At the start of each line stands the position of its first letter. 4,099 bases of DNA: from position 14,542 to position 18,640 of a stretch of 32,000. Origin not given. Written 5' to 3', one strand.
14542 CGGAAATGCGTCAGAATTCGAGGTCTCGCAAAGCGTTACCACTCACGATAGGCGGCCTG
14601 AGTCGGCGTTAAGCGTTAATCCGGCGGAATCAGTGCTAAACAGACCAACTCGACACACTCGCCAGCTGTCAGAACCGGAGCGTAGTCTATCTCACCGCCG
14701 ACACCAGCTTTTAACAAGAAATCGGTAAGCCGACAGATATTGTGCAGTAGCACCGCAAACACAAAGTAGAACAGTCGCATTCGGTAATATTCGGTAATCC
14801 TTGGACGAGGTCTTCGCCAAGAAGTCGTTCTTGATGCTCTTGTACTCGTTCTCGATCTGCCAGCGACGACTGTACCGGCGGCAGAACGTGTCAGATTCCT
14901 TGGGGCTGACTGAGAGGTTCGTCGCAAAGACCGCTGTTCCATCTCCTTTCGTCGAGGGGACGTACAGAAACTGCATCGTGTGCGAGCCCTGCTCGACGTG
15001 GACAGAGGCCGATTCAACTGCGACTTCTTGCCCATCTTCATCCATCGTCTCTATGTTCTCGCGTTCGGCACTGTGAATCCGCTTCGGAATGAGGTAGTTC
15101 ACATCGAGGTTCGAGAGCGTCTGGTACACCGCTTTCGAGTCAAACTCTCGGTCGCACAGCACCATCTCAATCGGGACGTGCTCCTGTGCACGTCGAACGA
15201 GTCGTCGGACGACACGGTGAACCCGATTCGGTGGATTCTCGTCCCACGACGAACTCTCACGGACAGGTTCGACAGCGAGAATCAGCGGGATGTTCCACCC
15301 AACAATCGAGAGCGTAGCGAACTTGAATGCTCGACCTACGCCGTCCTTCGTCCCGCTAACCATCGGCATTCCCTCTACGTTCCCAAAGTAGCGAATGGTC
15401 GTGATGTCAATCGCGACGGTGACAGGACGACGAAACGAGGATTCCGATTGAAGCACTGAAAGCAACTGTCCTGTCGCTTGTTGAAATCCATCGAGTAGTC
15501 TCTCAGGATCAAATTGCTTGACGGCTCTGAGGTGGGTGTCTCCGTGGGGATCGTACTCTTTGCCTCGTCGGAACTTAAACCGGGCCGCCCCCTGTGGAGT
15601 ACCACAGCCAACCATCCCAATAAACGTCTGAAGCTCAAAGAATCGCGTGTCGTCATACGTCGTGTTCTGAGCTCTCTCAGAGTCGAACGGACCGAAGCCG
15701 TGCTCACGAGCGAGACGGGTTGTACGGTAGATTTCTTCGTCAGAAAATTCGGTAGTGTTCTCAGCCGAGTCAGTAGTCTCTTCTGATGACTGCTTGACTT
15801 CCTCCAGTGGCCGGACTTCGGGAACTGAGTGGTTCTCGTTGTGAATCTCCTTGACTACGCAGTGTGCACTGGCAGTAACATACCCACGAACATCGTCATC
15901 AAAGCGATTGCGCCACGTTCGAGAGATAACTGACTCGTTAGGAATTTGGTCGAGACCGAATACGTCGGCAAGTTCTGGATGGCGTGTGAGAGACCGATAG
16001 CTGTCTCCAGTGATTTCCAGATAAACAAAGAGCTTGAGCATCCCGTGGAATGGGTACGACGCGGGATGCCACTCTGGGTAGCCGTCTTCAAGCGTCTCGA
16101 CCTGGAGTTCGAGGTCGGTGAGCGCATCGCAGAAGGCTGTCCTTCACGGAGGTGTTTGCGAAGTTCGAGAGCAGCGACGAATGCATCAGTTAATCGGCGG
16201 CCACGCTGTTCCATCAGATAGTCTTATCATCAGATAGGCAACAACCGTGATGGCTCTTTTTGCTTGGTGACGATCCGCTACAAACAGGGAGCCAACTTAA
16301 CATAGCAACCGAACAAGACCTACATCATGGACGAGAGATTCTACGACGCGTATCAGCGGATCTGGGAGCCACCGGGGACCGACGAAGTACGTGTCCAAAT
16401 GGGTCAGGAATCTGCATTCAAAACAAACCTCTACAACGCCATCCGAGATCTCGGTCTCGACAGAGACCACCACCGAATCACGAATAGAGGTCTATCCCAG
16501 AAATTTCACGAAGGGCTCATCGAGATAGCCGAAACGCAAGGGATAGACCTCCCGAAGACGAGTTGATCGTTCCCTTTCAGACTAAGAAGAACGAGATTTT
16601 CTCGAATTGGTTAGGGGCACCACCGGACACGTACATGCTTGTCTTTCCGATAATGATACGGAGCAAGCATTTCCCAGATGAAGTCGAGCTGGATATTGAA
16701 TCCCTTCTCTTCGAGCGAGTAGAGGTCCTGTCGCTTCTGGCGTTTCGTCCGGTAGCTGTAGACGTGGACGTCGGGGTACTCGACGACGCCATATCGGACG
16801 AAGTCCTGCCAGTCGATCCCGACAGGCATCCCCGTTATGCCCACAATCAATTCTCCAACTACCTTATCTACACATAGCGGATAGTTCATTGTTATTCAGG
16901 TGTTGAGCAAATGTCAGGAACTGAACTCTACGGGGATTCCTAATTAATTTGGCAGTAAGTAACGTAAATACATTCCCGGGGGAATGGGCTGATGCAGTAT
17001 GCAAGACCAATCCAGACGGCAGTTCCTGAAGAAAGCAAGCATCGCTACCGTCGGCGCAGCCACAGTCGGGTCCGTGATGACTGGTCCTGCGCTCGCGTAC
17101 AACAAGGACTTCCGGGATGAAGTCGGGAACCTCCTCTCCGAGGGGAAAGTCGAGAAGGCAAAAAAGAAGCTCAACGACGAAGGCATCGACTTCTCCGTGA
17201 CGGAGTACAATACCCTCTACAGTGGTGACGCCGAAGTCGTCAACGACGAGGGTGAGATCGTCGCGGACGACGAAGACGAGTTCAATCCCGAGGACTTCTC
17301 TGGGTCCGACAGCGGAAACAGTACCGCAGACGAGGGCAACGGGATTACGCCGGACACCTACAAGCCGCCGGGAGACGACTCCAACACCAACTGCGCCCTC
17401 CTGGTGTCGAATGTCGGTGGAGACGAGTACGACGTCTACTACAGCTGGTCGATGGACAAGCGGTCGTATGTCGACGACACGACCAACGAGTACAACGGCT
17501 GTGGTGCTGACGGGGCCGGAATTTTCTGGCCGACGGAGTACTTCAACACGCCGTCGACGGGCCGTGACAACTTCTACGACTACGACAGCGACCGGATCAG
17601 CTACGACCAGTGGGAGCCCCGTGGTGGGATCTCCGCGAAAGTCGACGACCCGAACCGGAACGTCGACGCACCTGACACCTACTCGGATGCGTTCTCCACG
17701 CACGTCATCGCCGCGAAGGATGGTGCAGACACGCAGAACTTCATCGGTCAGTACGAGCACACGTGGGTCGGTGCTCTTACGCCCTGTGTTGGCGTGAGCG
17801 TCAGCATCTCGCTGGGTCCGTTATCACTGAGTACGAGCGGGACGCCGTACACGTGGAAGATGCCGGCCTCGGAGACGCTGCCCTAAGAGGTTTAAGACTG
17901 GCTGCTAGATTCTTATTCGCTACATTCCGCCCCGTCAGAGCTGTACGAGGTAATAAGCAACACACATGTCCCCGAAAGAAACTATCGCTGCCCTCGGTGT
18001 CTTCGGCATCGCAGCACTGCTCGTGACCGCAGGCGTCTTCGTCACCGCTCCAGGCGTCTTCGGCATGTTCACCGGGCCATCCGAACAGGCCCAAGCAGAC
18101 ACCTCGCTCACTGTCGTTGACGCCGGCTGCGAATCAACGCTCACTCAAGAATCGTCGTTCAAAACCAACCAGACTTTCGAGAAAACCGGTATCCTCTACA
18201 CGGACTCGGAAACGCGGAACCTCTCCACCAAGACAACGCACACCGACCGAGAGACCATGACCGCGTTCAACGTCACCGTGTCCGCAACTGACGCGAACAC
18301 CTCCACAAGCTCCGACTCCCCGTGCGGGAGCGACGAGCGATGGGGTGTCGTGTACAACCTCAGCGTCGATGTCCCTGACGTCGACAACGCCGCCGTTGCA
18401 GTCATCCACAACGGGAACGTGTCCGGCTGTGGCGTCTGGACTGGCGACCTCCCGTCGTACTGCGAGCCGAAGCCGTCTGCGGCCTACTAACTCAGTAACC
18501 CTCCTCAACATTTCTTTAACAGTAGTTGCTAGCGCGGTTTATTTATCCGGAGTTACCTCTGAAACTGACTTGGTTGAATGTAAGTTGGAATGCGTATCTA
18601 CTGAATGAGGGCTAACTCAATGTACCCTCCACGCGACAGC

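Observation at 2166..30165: Seven copies of the palindrome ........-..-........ mark every siderophore-related transcription unit and nothing else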

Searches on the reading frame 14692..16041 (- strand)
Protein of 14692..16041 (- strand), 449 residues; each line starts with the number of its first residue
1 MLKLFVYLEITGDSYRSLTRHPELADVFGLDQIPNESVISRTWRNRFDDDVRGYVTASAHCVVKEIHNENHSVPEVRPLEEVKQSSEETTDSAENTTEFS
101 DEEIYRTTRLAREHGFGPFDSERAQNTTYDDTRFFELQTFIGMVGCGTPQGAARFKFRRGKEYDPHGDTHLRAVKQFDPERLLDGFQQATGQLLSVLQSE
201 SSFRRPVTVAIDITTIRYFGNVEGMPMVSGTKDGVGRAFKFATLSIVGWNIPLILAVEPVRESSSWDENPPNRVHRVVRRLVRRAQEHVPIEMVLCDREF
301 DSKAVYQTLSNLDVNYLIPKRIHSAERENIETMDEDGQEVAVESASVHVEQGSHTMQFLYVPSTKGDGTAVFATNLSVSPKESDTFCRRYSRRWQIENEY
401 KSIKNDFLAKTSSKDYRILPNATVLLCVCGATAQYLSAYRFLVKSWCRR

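Call 13: search_protein_families(library=pfam, proteins=[window:14692-16041:-], max_evalue=0.01)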
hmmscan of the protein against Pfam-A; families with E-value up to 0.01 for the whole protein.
window:14692-16041:- (449 aa): 2 families
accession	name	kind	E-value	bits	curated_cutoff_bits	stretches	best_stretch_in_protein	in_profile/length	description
PF01609.27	DDE_Tnp_1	-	1.1e-07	32.3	23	1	277-408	64-175/200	Transposase DDE domain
PF13701.12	DDE_Tnp_1_4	-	0.002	16.9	34.7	0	273-431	197-366/435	Transposase DDE domain group 1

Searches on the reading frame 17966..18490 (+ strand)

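Call 13: search_protein_families(library=pfam, proteins=[window:17966-18490:+], max_evalue=0.01)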
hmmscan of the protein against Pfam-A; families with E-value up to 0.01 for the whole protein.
window:17966-18490:+ (174 aa): 2 families
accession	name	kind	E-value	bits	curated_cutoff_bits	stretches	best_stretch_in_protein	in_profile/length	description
PF23958.1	DUF7287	-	0.00038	21.5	27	1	18-120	18-120/157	Family of unknown function (DUF7287)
PF00028.23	Cadherin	-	0.0016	19.2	28.8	1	40-118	7-84/93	Cadherin domain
